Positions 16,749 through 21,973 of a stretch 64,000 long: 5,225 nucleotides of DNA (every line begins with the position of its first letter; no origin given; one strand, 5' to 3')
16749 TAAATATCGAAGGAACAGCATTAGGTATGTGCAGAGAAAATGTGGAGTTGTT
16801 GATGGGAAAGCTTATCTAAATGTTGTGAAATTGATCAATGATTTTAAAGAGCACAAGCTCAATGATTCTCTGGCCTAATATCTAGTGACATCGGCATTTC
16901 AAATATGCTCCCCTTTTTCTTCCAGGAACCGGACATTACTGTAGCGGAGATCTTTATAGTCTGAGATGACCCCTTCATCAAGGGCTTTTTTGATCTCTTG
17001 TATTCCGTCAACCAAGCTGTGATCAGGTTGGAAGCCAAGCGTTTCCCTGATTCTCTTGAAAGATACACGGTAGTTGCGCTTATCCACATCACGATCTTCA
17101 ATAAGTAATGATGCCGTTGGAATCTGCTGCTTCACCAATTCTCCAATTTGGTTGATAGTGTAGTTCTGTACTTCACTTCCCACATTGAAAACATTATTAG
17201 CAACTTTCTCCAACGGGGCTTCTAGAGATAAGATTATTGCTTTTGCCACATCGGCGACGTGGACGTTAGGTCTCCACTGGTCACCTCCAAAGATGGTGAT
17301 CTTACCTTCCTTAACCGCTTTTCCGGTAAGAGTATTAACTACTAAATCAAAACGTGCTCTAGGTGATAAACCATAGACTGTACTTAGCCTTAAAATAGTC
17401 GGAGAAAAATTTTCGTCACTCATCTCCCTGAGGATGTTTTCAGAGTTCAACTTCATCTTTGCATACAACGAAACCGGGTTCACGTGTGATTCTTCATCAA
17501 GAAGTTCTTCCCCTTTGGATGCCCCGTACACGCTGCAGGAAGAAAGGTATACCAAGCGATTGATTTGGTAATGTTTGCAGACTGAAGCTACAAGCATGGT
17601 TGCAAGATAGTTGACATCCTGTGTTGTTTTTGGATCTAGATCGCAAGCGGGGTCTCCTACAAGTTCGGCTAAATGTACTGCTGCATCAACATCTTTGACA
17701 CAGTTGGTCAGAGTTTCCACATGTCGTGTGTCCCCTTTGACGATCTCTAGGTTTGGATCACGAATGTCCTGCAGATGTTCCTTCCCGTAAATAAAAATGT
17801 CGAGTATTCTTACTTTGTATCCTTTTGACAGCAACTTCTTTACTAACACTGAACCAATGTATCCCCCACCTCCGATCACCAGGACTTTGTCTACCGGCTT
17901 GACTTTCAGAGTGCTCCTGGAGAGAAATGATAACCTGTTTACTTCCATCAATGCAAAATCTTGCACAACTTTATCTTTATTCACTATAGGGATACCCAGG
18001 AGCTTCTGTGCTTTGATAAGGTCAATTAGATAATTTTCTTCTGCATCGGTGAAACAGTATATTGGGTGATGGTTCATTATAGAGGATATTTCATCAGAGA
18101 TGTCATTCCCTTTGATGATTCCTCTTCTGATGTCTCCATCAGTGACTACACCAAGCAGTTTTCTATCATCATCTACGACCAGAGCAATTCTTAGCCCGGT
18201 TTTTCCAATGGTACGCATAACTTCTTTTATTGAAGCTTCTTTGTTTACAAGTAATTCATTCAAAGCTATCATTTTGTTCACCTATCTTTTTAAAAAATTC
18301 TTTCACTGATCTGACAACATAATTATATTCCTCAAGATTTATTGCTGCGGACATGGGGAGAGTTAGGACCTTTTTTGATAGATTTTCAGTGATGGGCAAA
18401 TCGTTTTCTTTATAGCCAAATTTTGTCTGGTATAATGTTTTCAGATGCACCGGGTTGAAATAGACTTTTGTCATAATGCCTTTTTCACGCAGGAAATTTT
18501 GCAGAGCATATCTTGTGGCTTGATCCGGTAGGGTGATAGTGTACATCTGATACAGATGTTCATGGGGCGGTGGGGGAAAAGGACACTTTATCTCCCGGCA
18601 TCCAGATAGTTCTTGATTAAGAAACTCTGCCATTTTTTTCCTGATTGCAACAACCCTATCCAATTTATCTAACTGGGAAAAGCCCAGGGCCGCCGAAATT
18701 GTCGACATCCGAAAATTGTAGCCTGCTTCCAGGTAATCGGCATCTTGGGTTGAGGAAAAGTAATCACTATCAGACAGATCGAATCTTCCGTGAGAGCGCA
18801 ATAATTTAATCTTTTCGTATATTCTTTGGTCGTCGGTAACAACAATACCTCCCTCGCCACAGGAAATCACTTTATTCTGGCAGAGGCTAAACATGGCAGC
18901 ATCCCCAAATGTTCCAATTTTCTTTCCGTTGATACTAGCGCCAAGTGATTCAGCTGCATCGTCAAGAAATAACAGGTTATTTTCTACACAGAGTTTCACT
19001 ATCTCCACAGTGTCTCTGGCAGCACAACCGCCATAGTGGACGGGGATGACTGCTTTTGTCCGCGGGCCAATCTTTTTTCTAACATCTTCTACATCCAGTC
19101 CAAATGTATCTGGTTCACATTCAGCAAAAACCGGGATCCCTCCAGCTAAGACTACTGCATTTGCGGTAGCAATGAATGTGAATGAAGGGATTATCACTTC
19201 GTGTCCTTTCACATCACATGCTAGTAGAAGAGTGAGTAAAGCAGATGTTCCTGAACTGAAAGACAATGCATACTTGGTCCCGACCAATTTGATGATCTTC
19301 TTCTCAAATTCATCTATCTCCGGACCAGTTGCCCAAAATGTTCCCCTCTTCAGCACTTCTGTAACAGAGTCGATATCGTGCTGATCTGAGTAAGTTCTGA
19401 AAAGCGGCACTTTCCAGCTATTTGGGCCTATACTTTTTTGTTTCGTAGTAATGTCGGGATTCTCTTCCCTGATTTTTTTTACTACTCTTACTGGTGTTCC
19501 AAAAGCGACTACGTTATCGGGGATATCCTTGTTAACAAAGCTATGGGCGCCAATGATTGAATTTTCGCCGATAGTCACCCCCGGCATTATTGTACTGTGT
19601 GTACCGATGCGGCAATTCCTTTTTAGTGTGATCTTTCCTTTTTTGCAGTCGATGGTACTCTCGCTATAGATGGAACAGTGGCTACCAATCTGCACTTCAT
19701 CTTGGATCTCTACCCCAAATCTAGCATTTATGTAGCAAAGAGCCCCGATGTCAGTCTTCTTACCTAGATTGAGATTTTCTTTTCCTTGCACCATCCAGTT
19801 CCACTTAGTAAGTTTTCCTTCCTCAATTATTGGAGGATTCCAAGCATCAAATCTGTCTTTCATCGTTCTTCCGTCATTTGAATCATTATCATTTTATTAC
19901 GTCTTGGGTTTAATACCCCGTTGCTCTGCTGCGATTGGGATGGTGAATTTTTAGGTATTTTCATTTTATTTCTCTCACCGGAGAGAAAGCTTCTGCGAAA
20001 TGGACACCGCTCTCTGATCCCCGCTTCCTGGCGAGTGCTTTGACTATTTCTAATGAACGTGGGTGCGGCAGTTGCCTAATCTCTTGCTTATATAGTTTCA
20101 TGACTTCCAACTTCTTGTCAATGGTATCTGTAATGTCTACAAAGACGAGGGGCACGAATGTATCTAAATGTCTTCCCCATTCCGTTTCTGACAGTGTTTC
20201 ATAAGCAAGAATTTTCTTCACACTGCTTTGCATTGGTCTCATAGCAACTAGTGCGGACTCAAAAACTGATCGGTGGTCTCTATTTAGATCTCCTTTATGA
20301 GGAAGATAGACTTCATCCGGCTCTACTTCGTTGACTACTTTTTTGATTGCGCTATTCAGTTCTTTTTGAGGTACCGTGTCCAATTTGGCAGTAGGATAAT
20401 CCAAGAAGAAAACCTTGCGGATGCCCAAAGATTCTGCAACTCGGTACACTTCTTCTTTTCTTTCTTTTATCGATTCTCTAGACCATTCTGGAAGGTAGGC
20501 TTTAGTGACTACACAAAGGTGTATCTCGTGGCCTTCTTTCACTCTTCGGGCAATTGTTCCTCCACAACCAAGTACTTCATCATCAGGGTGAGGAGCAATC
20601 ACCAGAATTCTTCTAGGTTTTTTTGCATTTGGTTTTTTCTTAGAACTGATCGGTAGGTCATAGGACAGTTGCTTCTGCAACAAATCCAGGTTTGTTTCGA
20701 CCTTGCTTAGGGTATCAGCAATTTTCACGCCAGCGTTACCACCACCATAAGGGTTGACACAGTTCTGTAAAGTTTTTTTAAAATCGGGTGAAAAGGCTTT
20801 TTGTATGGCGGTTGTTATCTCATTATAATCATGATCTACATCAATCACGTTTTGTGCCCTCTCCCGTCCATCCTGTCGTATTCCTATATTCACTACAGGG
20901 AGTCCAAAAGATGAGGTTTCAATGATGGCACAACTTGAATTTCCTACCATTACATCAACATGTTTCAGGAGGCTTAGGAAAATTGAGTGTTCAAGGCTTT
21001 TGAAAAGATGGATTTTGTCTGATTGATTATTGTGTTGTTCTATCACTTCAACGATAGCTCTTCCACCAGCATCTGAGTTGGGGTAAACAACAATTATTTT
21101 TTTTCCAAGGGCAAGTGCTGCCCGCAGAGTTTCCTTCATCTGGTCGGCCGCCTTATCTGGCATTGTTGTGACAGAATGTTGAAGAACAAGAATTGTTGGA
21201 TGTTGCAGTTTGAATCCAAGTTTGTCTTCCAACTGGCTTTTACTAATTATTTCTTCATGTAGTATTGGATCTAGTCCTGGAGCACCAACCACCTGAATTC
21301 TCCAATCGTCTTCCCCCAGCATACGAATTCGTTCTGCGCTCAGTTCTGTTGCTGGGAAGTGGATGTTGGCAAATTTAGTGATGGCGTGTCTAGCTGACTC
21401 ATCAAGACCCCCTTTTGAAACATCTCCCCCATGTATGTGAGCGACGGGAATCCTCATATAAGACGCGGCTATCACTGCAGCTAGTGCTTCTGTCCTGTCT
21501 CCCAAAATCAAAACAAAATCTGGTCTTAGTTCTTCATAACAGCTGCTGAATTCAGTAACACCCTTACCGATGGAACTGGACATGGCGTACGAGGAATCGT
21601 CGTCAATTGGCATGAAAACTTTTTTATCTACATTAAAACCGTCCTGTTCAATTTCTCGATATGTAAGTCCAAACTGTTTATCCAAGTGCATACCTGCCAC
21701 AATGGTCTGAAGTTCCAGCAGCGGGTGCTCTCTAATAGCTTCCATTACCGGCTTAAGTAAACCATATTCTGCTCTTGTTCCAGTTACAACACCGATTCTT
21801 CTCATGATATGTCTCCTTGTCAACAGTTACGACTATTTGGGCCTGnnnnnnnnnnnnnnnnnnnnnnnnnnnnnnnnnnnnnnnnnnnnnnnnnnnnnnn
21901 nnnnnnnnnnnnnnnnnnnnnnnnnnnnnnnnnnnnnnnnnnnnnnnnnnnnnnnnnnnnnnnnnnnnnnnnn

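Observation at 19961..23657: Paired fusions NeuC-deacetylase and NeuB-formyltransferase: built-in acetyl-to-formyl swap on a nonulosonic acid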

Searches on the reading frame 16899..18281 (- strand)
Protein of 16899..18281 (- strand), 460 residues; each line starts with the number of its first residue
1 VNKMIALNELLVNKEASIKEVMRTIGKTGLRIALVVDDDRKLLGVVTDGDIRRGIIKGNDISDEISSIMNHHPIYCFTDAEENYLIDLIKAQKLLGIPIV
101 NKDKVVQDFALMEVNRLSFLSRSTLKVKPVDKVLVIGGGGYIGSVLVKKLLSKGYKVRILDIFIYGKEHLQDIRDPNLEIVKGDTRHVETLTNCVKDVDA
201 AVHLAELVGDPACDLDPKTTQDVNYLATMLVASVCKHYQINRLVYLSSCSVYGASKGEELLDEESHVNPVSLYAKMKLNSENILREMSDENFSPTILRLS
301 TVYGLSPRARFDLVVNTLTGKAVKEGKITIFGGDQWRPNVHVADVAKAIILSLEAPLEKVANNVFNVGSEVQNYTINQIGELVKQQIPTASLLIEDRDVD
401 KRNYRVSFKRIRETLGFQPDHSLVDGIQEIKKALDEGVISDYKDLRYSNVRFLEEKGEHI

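Call 4: search_protein_families(library=pfam, proteins=[window:16899-18281:-], max_evalue=0.001)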
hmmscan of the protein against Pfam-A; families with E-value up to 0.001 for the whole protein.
window:16899-18281:- (460 aa): 9 families
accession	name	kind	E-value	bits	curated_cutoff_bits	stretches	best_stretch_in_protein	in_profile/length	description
PF01370.27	Epimerase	-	3.7e-44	151.4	20.9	1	133-368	1-240/240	NAD dependent epimerase/dehydratase family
PF16363.11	GDP_Man_Dehyd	-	4.7e-25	89.2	27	1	134-429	1-331/332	GDP-mannose 4,6 dehydratase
PF01073.25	3Beta_HSD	-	1.4e-23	83.8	22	1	134-359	1-235/280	3-beta hydroxysteroid dehydrogenase/isomerase family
PF04321.23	RmlD_sub_bind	-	3.5e-18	66.1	27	1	132-370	2-215/287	RmlD substrate binding domain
PF13460.12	NAD_binding_10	-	1.8e-13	51.2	27.2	1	137-302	1-146/184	NAD(P)H-binding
PF00571.33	CBS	-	5.3e-10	39.9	24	1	11-55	11-55/57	CBS domain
PF05368.20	NmrA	-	9.2e-09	35.7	27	1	131-204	3-76/298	NmrA-like family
PF02719.21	Polysacc_synt_2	-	1.1e-08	35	20.2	1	133-256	1-142/293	Polysaccharide biosynthesis protein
PF07993.18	NAD_binding_4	-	5e-08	32.9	20.1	1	190-308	81-213/258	Male sterility protein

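Call 5: search_protein_families(library=ncbifam, proteins=[window:16899-18281:-], max_evalue=0.00001)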
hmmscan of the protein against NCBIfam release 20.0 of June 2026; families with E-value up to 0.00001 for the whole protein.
window:16899-18281:- (460 aa): 28 families (the best 25 are shown)
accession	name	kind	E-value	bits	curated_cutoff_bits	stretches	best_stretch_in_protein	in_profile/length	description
TIGR01179.1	galE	equivalog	3.9e-34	118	262.3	1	132-425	1-315/332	UDP-glucose 4-epimerase GalE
TIGR01181.1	dTDP_gluc_dehyt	equivalog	5.1e-25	88.2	365.1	1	132-429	1-306/321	dTDP-glucose 4,6-dehydratase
TIGR04180.1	EDH_00030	hypoth_equivalog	8.5e-24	84.1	475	1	133-390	1-259/297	NAD-dependent 4,6-dehydratase LegB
TIGR01214.1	rmlD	equivalog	8.7e-19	67.7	224.05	1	132-360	1-200/285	dTDP-4-dehydrorhamnose reductase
TIGR03466.1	HpnA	hypoth_equivalog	3.1e-18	65.8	367.65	1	132-302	2-170/327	hopanoid-associated sugar epimerase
TIGR02197.1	heptose_epim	equivalog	5.5e-18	65.2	274.6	1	133-390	1-263/316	ADP-glyceromanno-heptose 6-epimerase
NF007956.0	PRK10675.1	subfamily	3.9e-17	62.4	394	1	132-384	2-278/338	UDP-glucose 4-epimerase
NF043036.1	ErythonDh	equivalog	5.7e-17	61.9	325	1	132-302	2-179/321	D-erythronate dehydrogenase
NF005998.1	PRK08125.1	equivalog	3.6e-13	48.8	777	1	65-266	256-450/649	bifunctional UDP-4-amino-4-deoxy-L-arabinose formyltransferase/UDP-glucuronic acid oxidase ArnA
NF042423.1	oxyalk_red_Shew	equivalog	9.4e-13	47.9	580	1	129-306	7-178/331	2-alkyl-3-oxoalkanoate reductase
NF042422.1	oxyalk_red_OleD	equivalog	1.6e-12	47.4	580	1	132-308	2-174/329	2-alkyl-3-oxoalkanoate reductase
NF008872.0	PRK11908.1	equivalog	5.5e-12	45.4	294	1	131-385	2-269/349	bifunctional UDP-4-keto-pentose/UDP-xylose synthase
NF011728.1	PRK15181.1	equivalog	1.9e-11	43.6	760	1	130-431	15-334/348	Vi polysaccharide biosynthesis UDP-N-acetylglucosaminuronic acid C-4 epimerase TviC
TIGR00393.1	kpsF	subfamily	2.3e-11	43.8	203.7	1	11-105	168-263/268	KpsF/GutQ family sugar-phosphate isomerase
NF052578.1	StrlDmthSdmBMthl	equivalog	5e-11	42.9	600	1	133-275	3-142/328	sterol demethylase protein SdmB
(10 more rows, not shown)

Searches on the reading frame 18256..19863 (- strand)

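Call 4: search_protein_families(library=pfam, proteins=[window:18256-19863:-], max_evalue=0.001)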
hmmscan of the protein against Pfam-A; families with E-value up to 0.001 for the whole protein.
window:18256-19863:- (535 aa): 6 families
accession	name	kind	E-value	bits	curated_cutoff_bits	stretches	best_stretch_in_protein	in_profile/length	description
PF01041.23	DegT_DnrJ_EryC1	-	2.8e-106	356.2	19.8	1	160-520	4-359/360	DegT/DnrJ/EryC1/StrS aminotransferase family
PF00132.30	Hexapep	-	6.2e-13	48.3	27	1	79-111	3-35/36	Bacterial transferase hexapeptide (six repeats)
PF00155.27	Aminotran_1_2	-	8.9e-09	35.4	19.7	1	183-273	44-151/361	Aminotransferase class I and II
PF14602.12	Hexapep_2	-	1.2e-06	28.5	27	1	83-106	7-28/34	Hexapeptide repeat of succinyl-transferase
PF01212.27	Beta_elim_lyase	-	1.8e-05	24.7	27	1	179-359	30-227/288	Beta-eliminating lyase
PF01053.26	Cys_Met_Meta_PP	-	8.2e-05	21.8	27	1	180-272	51-141/381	Cys/Met metabolism PLP-dependent enzyme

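Call 5: search_protein_families(library=ncbifam, proteins=[window:18256-19863:-], max_evalue=0.00001)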
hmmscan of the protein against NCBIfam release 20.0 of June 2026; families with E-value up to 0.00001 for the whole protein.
window:18256-19863:- (535 aa): 40 families (the best 25 are shown)
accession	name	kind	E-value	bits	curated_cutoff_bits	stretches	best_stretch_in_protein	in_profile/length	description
TIGR03588.1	PseC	equivalog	1.4e-84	284.2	423.5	1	156-523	6-379/380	UDP-4-amino-4,6-dideoxy-N-acetyl-beta-L-altrosamine transaminase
TIGR04181.1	NHT_00031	hypoth_equivalog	1.8e-67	227.8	420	1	161-505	10-359/359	LegC family aminotransferase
NF008687.0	PRK11706.1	equivalog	9e-67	225.4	375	1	156-524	6-374/375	dTDP-4-amino-4,6-dideoxygalactose transaminase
NF008658.2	PRK11658.1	equivalog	1e-66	225.2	631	1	153-524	6-377/379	UDP-4-amino-4-deoxy-L-arabinose aminotransferase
TIGR04427.1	PLP_DesI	equivalog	7.8e-59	199.7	650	1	177-517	48-376/390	dTDP-4-dehydro-6-deoxyglucose aminotransferase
TIGR02379.1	ECA_wecE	subfamily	8.2e-52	176.2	434.85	1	164-524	14-375/376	dTDP-4-amino-4,6-dideoxy-D-glucose transaminase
NF011936.0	PRK15407.1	equivalog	4.4e-43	147.6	423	2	141-360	26-252/440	lipopolysaccharide biosynthesis protein RfbH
TIGR03570.1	NeuD_NnaD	subfamily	9e-19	67.9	160.8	1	35-126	116-202/202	NeuD/PglB/VioB family sugar acetyltransferase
NF041874.1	EPS_EpsC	equivalog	7.1e-17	61.6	150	1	21-130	55-166/168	serine O-acetyltransferase EpsC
NF007076.0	PRK09527.1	equivalog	8.5e-17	61.2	347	1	78-136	132-190/203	galactoside O-acetyltransferase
NF007240.0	PRK09677.1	equivalog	8.7e-14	51.4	243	1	26-134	81-187/192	putative lipopolysaccharide biosynthesis O-acetyl transferase WbbJ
NF058585.1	HptprglPActTf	PfamEq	1.5e-13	50.6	300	1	20-137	45-166/172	heptaprenylglyceryl phosphate O-acetyltransferase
NF007797.0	PRK10502.1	subfamily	4.8e-12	45.9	192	1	59-130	109-178/183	WcaF family extracellular polysaccharide biosynthesis acetyltransferase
NF050158.1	CarbAnhydGPos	equivalog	5.6e-12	45.7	250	1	33-135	51-147/172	gamma carbonic anhydrase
NF007499.0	PRK10092.1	equivalog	2.3e-10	40.6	314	1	77-131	129-183/183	maltose O-acetyltransferase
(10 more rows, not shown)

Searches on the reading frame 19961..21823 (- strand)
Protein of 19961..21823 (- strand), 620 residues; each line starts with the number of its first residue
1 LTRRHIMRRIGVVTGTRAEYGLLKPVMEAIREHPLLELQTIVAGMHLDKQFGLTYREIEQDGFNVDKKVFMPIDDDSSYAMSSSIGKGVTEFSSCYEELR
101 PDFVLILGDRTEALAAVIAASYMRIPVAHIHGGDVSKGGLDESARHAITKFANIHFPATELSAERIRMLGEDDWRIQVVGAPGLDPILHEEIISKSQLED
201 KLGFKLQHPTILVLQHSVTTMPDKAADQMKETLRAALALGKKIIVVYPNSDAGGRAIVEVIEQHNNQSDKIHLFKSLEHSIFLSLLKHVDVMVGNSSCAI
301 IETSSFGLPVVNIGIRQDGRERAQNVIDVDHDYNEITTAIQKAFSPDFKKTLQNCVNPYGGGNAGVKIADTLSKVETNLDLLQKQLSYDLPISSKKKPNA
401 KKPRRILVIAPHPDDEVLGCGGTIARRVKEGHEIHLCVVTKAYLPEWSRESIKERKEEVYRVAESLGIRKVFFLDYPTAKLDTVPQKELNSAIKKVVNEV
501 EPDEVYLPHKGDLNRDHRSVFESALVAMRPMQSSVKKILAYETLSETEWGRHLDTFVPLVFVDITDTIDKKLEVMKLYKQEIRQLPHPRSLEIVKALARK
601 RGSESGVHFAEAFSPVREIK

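Call 4: search_protein_families(library=pfam, proteins=[window:19961-21823:-], max_evalue=0.001)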
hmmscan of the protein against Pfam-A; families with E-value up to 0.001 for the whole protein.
window:19961-21823:- (620 aa): 2 families
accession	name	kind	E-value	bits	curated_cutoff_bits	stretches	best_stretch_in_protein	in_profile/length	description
PF02350.25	Epimerase_2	-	4.6e-82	276.1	30.6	1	29-372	2-346/347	UDP-N-acetylglucosamine 2-epimerase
PF02585.22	PIG-L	-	8e-28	97.9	28.2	1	407-526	1-127/129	GlcNAc-PI de-N-acetylase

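Call 5: search_protein_families(library=ncbifam, proteins=[window:19961-21823:-], max_evalue=0.00001)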
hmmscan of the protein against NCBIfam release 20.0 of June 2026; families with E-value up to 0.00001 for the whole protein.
window:19961-21823:- (620 aa): 5 families
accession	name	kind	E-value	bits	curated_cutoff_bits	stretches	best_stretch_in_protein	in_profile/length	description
TIGR03568.1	NeuC_NnaA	equivalog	4.8e-136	453.4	235.9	1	8-372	1-365/365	UDP-N-acetylglucosamine 2-epimerase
TIGR00236.1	wecB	equivalog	1.6e-32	113.1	210.15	1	10-373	3-363/366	non-hydrolyzing UDP-N-acetylglucosamine 2-epimerase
TIGR04001.1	thiol_BshB1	equivalog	9.7e-22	77.8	182.5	1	406-614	4-219/226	bacillithiol biosynthesis deacetylase BshB1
TIGR04000.1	thiol_BshB2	equivalog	4.1e-13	49.5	195.25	1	405-580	2-183/217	bacillithiol biosynthesis deacetylase BshB2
NF002557.0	PRK02122.1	subfamily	5.3e-10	38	384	1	394-440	361-407/653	glucosamine-6-phosphate deaminase-like protein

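Call 8: find_homologous_proteins(query=window:19961-21823:-, region=1-620)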
Query window:19961-21823:-, residues 1-620 (620 aa): 5420 proteins with E <= 0.001 among 8000 candidates; the best 120 are listed.
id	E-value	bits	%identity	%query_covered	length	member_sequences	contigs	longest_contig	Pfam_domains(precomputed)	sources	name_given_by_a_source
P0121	0.0e+0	1375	100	99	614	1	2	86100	PF02585.23,PF02350.26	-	-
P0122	2.2e-137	478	57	63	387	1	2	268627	PF02350.26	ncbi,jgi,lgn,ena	-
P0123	1.4e-136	475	41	99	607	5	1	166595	PF02585.23,PF02350.26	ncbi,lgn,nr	ncbi:MAG: UDP-N-acetylglucosamine 2-epimerase (hydrolyzing) [Deltaproteobacteria bacterium]|nr:UDP-N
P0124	2.5e-135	471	59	61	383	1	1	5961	PF02350.26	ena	-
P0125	6.0e-132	460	57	62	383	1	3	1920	PF02350.26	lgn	-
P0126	1.1e-131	459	54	62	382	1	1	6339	PF02350.26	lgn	-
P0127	1.1e-130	455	39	99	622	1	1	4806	PF02585.23,PF02350.26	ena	-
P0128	2.1e-130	455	56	62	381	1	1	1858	PF02350.26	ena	-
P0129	2.4e-130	454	55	62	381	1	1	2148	PF02350.26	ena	-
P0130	5.6e-130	453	56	62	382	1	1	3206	PF02350.26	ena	-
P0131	7.3e-130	453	54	62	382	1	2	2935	PF02350.26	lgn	-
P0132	8.0e-130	453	57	62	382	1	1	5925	PF02350.26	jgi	-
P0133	9.1e-130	452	56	61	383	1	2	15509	PF02350.26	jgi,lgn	-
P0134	1.3e-129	452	55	62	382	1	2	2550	PF02350.26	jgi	jgi:GDP/UDP-N,N'-diacetylbacillosamine 2-epimerase (hydrolysing)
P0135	2.0e-129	451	56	61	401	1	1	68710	PF02350.26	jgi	jgi:GDP/UDP-N,N'-diacetylbacillosamine 2-epimerase (hydrolysing)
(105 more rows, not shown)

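Call 11: search_protein_families(library=pfam, proteins=[P0123, P0127], max_evalue=0.01)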
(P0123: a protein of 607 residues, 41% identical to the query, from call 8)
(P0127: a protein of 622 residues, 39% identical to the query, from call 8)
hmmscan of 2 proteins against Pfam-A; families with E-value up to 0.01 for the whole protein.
P0123 (607 aa): 2 families
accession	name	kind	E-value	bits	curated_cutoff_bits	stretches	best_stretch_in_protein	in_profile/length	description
PF02350.25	Epimerase_2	-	5.1e-86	289.1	30.6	1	22-369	1-347/347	UDP-N-acetylglucosamine 2-epimerase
PF02585.22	PIG-L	-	9.7e-25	88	28.2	1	391-512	1-128/129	GlcNAc-PI de-N-acetylase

P0127 (622 aa): 2 families
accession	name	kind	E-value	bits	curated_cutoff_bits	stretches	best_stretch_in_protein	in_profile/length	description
PF02350.25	Epimerase_2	-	1e-85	288.1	30.6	1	27-376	1-347/347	UDP-N-acetylglucosamine 2-epimerase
PF02585.22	PIG-L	-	2.3e-26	93.2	28.2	1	405-526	1-128/129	GlcNAc-PI de-N-acetylase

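Call 20: find_encoding_contigs(protein=P0123, flank=10000, max_places=2)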
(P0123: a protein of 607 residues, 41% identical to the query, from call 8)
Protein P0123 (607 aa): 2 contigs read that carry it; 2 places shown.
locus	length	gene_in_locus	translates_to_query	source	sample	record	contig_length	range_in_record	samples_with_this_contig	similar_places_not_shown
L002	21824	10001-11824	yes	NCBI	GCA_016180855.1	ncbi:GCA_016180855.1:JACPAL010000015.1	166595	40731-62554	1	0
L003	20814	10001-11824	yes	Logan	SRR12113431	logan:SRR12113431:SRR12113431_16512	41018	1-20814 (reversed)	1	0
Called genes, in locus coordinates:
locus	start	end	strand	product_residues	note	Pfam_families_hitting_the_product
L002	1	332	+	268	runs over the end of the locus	-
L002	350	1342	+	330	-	PF00106:adh_short (weak), PF01073:3Beta_HSD, PF01370:Epimerase, PF02719:Polysacc_synt_2, PF04321:RmlD_sub_bind (weak), PF07993:NAD_binding_4, PF16363:GDP_Man_Dehyd, PF13460:NAD_binding_10, +1 more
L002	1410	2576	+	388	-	PF01041:DegT_DnrJ_EryC1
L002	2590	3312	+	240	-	PF02348:CTP_transf_3, PF12804:NTP_transf_3 (weak)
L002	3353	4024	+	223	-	PF13489:Methyltransf_23, PF02353:CMAS (weak), PF07021:MetW (weak), PF13847:Methyltransf_31, PF08241:Methyltransf_11, PF08242:Methyltransf_12, PF13649:Methyltransf_25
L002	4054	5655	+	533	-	PF02310:B12-binding, PF04055:Radical_SAM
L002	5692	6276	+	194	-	PF08889:WbqC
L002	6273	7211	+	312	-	PF00106:adh_short (weak), PF01073:3Beta_HSD, PF01370:Epimerase, PF04321:RmlD_sub_bind, PF07993:NAD_binding_4 (weak), PF08659:KR (weak), PF16363:GDP_Man_Dehyd, PF02719:Polysacc_synt_2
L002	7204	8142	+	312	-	PF01073:3Beta_HSD, PF01370:Epimerase, PF04321:RmlD_sub_bind, PF07993:NAD_binding_4 (weak), PF16363:GDP_Man_Dehyd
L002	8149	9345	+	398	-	PF02350:Epimerase_2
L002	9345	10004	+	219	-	PF17836:PglD_N, PF25087:GMPPB_C (faint), PF25084:LbH_EIF2B (faint), PF00132:Hexapep (weak)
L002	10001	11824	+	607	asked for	PF02350:Epimerase_2, PF02585:PIG-L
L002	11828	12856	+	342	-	PF03102:NeuB, PF08666:SAF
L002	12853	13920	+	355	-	PF00571:CBS (weak), PF00483:NTP_transferase, PF12804:NTP_transf_3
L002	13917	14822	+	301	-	PF01408:GFO_IDH_MocA, PF02894:GFO_IDH_MocA_C (weak), PF22725:GFO_IDH_MocA_C3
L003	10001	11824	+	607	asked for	PF02350:Epimerase_2, PF02585:PIG-L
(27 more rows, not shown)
